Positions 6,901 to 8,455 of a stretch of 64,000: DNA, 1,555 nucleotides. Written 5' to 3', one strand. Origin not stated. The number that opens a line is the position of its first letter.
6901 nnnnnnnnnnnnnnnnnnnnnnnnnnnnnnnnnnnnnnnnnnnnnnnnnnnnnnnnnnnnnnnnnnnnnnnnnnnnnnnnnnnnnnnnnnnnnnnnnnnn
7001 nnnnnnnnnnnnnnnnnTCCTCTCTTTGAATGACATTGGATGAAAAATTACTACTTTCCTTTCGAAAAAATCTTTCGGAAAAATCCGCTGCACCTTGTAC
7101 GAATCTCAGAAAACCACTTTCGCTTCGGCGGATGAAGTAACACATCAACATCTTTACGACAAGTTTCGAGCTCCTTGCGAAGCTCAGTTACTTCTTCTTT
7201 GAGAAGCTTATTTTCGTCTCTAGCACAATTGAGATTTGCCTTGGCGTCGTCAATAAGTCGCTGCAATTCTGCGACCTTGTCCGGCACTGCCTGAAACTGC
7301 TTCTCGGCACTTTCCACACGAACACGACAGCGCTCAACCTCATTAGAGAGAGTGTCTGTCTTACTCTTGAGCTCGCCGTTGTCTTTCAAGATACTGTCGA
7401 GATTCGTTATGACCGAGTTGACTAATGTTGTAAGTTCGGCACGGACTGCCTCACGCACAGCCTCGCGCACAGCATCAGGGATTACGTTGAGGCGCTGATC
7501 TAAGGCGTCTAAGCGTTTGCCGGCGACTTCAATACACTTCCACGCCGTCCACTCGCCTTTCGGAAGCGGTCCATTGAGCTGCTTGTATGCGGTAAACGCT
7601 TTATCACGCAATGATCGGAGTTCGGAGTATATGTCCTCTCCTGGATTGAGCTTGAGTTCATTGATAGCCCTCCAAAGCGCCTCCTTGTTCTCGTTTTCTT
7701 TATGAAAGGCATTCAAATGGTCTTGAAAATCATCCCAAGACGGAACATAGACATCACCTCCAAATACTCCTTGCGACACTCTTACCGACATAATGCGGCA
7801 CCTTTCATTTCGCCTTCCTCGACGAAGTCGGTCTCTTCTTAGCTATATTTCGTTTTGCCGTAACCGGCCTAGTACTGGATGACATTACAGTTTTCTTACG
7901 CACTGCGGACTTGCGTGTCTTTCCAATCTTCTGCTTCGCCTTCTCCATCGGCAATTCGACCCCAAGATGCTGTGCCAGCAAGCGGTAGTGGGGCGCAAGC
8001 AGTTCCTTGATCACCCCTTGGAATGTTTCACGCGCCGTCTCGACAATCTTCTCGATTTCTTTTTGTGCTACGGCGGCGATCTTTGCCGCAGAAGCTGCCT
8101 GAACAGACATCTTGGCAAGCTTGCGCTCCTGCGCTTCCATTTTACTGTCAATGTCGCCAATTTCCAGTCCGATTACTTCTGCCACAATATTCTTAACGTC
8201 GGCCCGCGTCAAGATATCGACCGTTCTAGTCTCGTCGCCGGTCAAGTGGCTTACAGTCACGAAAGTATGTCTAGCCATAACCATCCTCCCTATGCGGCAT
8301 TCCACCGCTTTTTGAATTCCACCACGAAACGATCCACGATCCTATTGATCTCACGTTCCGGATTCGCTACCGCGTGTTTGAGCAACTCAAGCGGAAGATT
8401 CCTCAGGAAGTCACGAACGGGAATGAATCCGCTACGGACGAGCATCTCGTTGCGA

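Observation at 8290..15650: Tandem duplication of a two-gene module (large dynamin-like gene plus small GTPase), with unequal composition between copies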

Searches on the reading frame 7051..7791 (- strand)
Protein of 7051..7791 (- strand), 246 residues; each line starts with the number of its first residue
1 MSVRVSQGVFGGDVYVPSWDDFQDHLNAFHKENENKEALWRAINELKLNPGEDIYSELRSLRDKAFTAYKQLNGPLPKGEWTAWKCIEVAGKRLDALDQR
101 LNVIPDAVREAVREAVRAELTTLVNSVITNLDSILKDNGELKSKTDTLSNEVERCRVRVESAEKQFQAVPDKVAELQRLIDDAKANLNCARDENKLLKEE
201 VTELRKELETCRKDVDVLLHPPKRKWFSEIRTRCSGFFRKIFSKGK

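Call 8: search_protein_families(library=padloc, proteins=[window:7051-7791:-], max_evalue=0.01)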
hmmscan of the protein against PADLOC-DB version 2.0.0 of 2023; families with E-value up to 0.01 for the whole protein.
window:7051-7791:- (246 aa): 35 families (the best 25 are shown)
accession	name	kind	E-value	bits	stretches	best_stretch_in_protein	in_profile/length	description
PDLC00006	DruC1|DruC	-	1.5e-05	21.7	1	91-210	167-277/626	Unknown function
PDLC02740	PbeC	-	7.2e-05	19.8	1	91-220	343-471/648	PbeC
PDLC03859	LmuB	-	0.00013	19.3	1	55-216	271-459/611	-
PDLC02748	PbeC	-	0.00013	18.7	1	101-225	176-301/671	PbeC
PDLC00589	JetC3|JetC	-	0.00014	17.7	1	95-216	993-1110/1486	DUF3584 domain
PDLC02756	PbeC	-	0.00018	18.6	1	91-209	397-519/643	PbeC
PDLC02663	DndD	-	0.00019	18.4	1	25-207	355-523/675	DndD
PDLC03868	LmuB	-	0.00021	17.7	1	114-213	369-466/1035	-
PDLC00588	JetC3|JetC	-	0.00029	16.7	1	106-201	488-583/1484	DUF3584 domain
PDLC03863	LmuB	-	0.00033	17.5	1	115-210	218-297/610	-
PDLC00551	JetC2|JetC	-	0.00035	16.5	1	121-214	873-964/1365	DUF3584 domain; MukB-like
PDLC03865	LmuB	-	0.00036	16.8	1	38-215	314-469/1007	-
PDLC00580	JetC3|JetC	-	0.00037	16.9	1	129-218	727-816/1068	DUF3584 domain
PDLC00553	JetC2|JetC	-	0.00072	15.5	1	91-215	853-975/1361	DUF3584 domain; MukB-like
PDLC00581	JetC3|JetC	-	0.00082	15.3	1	82-214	449-577/1473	DUF3584 domain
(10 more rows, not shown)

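Call 9: search_protein_families(library=pfam, proteins=[window:7051-7791:-], max_evalue=0.01)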
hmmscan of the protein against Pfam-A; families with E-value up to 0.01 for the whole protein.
window:7051-7791:- (246 aa): 23 families
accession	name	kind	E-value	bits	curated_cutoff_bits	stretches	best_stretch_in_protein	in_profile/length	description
PF25762.1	HAUS1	-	2.7e-06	27.8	40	1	116-217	122-223/236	HAUS augmin-like complex subunit 1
PF13166.12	AAA_13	-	3.8e-05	23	36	1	85-218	328-463/713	AAA domain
PF07989.16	Cnn_1N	-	5.2e-05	23.8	28.5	1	130-166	37-73/74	Centrosomin N-terminal motif 1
PF05377.16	FlaC_arch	-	0.00013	22.7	27.8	0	144-181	1-38/55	Flagella accessory protein C (FlaC)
PF14197.11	Cep57_CLD_2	-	0.00013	22.4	27.1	1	158-213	11-66/67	Centrosome localisation domain of PPC89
PF09789.14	CC149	-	0.00014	21.7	30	1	129-219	16-102/316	Coiled-coil domain-containing protein 149-A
PF19220.6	Rod_CreS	-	0.00024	20.7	100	1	114-211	12-109/359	Crescentin, rod domain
PF05266.19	DUF724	-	0.00059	20.2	38.4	1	124-217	90-183/188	Protein of unknown function (DUF724)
PF04728.18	LPP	-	0.00064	20.5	29.1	0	130-163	1-34/53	Lipoprotein leucine-zipper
PF08614.16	ATG16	-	0.00087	20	33.7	1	114-209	73-168/200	Autophagy protein 16 (ATG16)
PF09763.15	Sec3_CC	-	0.00087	19.6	27.1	1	111-220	3-108/133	Exocyst complex component Sec3, coiled-coil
PF12795.12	MscS_porin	-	0.00094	19.3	34.4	1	88-210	47-174/238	Mechanosensitive ion channel porin domain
PF11559.13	ADIP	-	0.0019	18.8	34.3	1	120-213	36-129/151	Afadin- and alpha -actinin-Binding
PF05701.16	WEMBL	-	0.0025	17.1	35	1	84-219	29-158/562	Weak chloroplast movement under blue light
PF10186.14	ATG14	-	0.0026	17.3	33.2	1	128-213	50-125/347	Vacuolar sorting 38 and autophagy-related subunit 14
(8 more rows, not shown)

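Call 10: search_protein_families(library=ncbifam, proteins=[window:7051-7791:-], max_evalue=0.01)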
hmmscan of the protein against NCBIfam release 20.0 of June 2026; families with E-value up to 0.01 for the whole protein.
window:7051-7791:- (246 aa): 17 families
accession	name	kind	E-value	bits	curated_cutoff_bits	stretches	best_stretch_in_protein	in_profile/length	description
NF002572.0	PRK02224.1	equivalog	6.6e-07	28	1087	1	52-214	275-434/888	DNA double-strand break repair ATPase Rad50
NF041035.1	Rad50_Halo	equivalog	2.8e-06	26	1000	1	35-215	259-435/883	DNA double-strand break repair ATPase Rad50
TIGR02168.1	SMC_prok_B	equivalog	4.9e-06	24.6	567.35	1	91-214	238-359/1181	chromosome segregation protein SMC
TIGR04211.1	SH3_and_anchor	equivalog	5.3e-06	26.2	65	1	122-227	66-167/198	TIGR04211 family SH3 domain-containing protein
TIGR02169.1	SMC_prok_A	equivalog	2.7e-05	22.1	729.4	1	120-216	687-783/1165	chromosome segregation protein SMC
NF052320.1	Cbp1_fam_LP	subfamily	0.00033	20.3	90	1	113-218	42-142/286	Cbp1 family collagen-binding glycoprotein adhesin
NF003413.0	PRK04778.1-7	equivalog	0.00044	18.8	556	1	41-214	268-431/564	septation ring formation regulator EzrA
NF045487.1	ASRP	equivalog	0.00068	18.4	300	1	110-210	167-426/593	archaea-specific SMC-related protein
TIGR00634.1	recN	equivalog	0.00074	18.6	407.85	1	47-214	213-368/563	DNA repair protein RecN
TIGR04523.1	Mplasa_alph_rch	subfamily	0.0013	16.7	270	1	139-215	571-647/745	helix-rich protein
NF050802.1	AspChtxCcaA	equivalog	0.0019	16.6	1300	1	87-155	618-687/700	aspartate chemotaxis receptor CcaA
TIGR00019.1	prfA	equivalog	0.002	17.1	423.25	1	125-222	4-106/361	peptide chain release factor 1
NF033928.1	alph_xenorhab_A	subfamily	0.0022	17.4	125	1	136-216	122-205/339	alpha-xenorhabdolysin family binary toxin subunit A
NF010725.0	PRK14127.1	equivalog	0.0023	18.4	91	0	128-178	31-80/111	cell division regulator GpsB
NF038368.1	P2_Rz1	equivalog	0.0035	17.5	27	0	135-162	47-74/85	Rz1-like lysis system protein LysC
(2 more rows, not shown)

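Call 59: search_protein_families(library=phrogs, proteins=[window:7051-7791:-], max_evalue=0.001)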
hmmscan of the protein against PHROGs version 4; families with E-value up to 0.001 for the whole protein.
window:7051-7791:- (246 aa): 4 families
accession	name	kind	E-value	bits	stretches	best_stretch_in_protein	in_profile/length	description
phrog_77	-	DNA, RNA and nucleotide metabolism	1.2e-05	25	1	124-216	458-550/967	SbcC-like subunit of palindrome specific endonuclease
phrog_5328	-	unknown function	0.00015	23.2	0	114-177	22-85/101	-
phrog_5553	-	unknown function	0.00021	22.5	0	139-221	17-99/114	-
phrog_1272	-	tail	0.00047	18.9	1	114-216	94-206/1606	tail length tape measure protein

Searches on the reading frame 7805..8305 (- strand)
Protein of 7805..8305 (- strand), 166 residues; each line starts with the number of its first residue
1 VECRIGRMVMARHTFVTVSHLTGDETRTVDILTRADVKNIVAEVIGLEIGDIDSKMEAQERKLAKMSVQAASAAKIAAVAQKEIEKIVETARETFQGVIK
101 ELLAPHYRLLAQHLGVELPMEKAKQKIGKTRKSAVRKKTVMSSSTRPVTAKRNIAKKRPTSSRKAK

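Call 8: search_protein_families(library=padloc, proteins=[window:7805-8305:-], max_evalue=0.01)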
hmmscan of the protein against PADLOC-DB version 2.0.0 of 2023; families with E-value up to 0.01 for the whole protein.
window:7805-8305:- (166 aa): 0 families

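Call 9: search_protein_families(library=pfam, proteins=[window:7805-8305:-], max_evalue=0.01)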
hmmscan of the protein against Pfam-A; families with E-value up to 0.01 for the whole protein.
window:7805-8305:- (166 aa): 0 families

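Call 10: search_protein_families(library=ncbifam, proteins=[window:7805-8305:-], max_evalue=0.01)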
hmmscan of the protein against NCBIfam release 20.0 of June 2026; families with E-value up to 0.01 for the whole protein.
window:7805-8305:- (166 aa): 1 family
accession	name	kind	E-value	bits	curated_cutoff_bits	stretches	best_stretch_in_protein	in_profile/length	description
TIGR01348.1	PDHac_trf_long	equivalog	0.0023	16.6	552.1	1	60-146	242-328/587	dihydrolipoyllysine-residue acetyltransferase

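Call 59: search_protein_families(library=phrogs, proteins=[window:7805-8305:-], max_evalue=0.001)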
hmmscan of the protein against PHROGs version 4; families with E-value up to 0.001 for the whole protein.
window:7805-8305:- (166 aa): 0 families
